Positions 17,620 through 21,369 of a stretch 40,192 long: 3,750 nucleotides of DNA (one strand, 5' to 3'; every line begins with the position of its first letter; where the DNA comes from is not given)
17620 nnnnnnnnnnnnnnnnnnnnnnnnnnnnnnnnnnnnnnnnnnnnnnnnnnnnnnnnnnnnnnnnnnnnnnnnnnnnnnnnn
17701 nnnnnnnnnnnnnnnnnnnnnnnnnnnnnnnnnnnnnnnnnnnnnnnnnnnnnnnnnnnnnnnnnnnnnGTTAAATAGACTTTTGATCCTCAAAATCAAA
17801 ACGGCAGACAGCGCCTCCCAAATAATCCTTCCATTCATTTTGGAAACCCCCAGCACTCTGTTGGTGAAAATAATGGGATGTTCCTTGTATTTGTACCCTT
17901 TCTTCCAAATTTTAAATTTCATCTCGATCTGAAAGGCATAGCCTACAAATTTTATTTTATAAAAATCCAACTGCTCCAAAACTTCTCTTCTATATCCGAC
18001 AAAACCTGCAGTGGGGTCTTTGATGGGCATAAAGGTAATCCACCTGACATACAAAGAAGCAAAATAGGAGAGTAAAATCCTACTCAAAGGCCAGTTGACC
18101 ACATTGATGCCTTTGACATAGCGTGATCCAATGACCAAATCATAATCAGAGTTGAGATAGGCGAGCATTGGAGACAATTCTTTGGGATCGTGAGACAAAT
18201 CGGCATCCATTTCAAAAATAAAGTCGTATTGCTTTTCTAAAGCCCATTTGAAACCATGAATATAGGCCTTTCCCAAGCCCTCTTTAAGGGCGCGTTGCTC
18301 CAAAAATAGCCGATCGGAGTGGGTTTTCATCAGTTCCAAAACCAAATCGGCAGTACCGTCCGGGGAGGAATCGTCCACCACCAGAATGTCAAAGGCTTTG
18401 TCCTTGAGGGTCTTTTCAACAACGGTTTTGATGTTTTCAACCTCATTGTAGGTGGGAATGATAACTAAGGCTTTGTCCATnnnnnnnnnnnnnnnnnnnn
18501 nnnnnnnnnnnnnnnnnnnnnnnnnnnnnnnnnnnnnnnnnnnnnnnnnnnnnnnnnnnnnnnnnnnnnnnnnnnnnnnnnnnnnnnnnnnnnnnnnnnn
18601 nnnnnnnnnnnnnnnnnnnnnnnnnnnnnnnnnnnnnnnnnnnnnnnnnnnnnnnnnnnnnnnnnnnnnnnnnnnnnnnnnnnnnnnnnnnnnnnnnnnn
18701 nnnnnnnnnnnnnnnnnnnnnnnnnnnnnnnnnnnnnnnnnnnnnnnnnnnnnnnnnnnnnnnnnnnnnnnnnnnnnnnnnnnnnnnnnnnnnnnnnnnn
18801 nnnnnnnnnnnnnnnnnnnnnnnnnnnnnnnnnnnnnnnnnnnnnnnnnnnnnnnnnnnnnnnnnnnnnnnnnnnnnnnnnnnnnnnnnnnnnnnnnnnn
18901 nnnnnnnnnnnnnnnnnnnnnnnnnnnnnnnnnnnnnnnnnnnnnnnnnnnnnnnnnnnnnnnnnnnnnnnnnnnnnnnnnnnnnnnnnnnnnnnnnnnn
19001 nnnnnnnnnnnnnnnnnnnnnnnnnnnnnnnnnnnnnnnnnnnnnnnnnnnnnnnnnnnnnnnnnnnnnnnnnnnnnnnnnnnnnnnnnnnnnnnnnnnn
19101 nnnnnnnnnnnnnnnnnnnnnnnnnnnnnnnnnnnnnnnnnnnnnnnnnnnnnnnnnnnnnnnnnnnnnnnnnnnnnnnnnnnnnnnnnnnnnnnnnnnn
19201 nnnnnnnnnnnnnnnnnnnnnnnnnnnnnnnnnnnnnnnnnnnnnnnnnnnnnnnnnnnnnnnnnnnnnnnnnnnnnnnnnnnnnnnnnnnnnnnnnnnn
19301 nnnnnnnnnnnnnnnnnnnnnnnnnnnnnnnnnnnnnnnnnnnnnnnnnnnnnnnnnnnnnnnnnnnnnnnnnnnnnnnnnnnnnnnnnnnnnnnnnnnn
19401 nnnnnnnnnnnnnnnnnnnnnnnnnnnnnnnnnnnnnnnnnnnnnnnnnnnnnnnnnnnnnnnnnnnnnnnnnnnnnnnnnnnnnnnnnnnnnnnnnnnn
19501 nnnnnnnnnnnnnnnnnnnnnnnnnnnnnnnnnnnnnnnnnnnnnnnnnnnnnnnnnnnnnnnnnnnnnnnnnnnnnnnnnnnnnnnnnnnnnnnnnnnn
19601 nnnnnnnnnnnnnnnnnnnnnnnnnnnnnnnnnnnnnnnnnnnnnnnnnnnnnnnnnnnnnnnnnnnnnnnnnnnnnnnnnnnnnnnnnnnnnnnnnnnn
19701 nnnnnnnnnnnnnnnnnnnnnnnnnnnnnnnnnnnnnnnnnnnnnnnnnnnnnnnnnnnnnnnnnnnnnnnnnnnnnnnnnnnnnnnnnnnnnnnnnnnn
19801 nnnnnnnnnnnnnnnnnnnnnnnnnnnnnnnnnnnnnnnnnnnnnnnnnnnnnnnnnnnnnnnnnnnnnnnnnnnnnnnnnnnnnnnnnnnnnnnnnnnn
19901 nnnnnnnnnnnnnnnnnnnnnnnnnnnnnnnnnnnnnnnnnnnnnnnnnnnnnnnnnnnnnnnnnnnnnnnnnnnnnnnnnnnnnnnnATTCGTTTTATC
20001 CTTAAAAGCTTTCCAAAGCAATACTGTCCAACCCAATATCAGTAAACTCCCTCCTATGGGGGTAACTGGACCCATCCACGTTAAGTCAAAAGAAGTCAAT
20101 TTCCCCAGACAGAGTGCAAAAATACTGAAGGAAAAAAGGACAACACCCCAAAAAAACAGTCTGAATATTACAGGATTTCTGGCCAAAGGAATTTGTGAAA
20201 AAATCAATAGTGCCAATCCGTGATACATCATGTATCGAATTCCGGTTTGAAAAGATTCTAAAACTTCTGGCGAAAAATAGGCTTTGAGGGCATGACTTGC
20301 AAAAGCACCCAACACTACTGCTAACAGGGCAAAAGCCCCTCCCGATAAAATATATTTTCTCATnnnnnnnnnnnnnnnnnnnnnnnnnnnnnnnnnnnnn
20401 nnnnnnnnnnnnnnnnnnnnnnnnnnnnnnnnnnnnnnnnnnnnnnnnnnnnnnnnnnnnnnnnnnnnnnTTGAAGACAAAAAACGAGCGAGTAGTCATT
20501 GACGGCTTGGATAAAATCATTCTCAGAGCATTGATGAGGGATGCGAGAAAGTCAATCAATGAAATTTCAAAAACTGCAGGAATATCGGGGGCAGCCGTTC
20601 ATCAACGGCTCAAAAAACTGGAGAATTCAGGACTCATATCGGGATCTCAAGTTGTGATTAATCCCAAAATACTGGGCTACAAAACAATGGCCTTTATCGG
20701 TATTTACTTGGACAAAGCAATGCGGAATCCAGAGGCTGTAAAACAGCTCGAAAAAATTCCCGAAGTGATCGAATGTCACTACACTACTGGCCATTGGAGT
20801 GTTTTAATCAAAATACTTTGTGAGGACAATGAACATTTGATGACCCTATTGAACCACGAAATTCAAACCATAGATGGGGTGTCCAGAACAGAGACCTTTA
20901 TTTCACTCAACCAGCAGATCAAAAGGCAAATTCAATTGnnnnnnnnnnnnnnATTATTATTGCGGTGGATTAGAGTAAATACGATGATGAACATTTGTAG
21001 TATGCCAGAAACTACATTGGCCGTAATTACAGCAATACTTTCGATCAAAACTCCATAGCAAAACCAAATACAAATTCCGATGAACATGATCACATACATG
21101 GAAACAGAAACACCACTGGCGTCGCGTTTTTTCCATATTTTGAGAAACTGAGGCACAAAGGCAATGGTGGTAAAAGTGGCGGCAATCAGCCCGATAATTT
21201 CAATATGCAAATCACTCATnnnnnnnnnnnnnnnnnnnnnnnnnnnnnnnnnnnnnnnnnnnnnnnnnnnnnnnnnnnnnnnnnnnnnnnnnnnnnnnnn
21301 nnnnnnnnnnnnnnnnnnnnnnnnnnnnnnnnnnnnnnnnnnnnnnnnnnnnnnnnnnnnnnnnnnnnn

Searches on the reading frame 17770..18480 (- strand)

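Call 40: search_protein_families(library=pfam, proteins=[window:17770-18480:-], max_evalue=0.001)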
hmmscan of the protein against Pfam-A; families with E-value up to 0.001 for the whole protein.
window:17770-18480:- (237 aa): 2 families
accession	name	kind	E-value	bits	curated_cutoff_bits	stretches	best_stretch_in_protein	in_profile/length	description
PF00535.33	Glycos_transf_2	-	9.7e-30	104.1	23.3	1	6-171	2-167/168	Glycosyl transferase family 2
PF13641.12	Glyco_tranf_2_3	-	0.00013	22.5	27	1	5-128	4-131/230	Glycosyltransferase like family 2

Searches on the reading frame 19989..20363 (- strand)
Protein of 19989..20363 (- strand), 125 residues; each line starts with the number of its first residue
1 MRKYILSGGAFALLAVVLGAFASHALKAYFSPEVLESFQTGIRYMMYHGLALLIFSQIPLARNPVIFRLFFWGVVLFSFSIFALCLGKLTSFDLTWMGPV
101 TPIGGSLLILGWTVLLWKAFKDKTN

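Call 40: search_protein_families(library=pfam, proteins=[window:19989-20363:-], max_evalue=0.001)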
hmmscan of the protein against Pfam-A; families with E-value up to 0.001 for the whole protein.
window:19989-20363:- (125 aa): 1 family
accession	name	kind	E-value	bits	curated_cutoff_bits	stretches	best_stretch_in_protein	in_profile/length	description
PF04241.20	DUF423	-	1.4e-21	77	25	1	18-105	1-86/86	Protein of unknown function (DUF423)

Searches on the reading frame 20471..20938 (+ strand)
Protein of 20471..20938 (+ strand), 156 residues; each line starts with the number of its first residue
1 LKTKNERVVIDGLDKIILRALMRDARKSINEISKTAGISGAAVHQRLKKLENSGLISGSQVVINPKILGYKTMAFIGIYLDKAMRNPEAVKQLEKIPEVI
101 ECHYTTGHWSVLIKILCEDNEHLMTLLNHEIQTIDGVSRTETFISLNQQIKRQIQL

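Call 40: search_protein_families(library=pfam, proteins=[window:20471-20938:+], max_evalue=0.001)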
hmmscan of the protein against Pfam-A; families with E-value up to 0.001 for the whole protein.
window:20471-20938:+ (156 aa): 11 families
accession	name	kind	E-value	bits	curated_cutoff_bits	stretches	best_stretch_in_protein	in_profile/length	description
PF01037.27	AsnC_trans_reg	-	4.2e-19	68.6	25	1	78-148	3-73/73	Lrp/AsnC ligand binding domain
PF13412.12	HTH_24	-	6e-13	48.6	21.9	1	11-56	2-47/48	Winged helix-turn-helix DNA-binding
PF13404.12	HTH_AsnC-type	-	1.6e-12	47.5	27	1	10-51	1-42/42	AsnC-type helix-turn-helix domain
PF12802.13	MarR_2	-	1.6e-06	28.6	27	1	15-56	8-50/61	MarR family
PF01022.26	HTH_5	-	3.6e-06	27.2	22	1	17-57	7-46/47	Bacterial regulatory protein, arsR family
PF22482.2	AsnC_trans_reg_3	-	2.3e-05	24.9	24.4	1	91-147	29-84/95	PF0864 C-terminal dimeric alpha+beta barrel domain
PF12840.13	HTH_20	-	2.6e-05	24.6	27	1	17-56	9-48/51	Helix-turn-helix domain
PF09339.16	HTH_IclR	-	3.9e-05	23.8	22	1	17-56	8-48/52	IclR helix-turn-helix domain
PF25212.1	HVO_A0114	-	0.00015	21.9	27.6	1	17-57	27-67/84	HVO_A0114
PF01978.25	TrmB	-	0.00048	20.4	25.6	0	18-60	14-56/68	Sugar-specific transcriptional regulator TrmB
PF04182.18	B-block_TFIIIC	-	0.00076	19.9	22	0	31-63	23-54/73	B-block binding subunit of TFIIIC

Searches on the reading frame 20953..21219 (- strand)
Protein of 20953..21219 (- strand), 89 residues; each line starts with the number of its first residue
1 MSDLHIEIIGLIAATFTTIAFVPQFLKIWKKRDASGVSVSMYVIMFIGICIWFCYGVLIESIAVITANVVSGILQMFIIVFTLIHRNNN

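Call 40: search_protein_families(library=pfam, proteins=[window:20953-21219:-], max_evalue=0.001)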
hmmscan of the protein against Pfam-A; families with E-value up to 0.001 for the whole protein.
window:20953-21219:- (89 aa): 2 families
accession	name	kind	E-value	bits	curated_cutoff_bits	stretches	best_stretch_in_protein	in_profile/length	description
PF04193.19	PQ-loop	-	1.1e-10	41.6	22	1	7-58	3-54/61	PQ loop repeat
PF03083.21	MtN3_slv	-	1.3e-09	38.4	23.7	1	8-84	2-81/87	Sugar efflux transporter for intercellular exchange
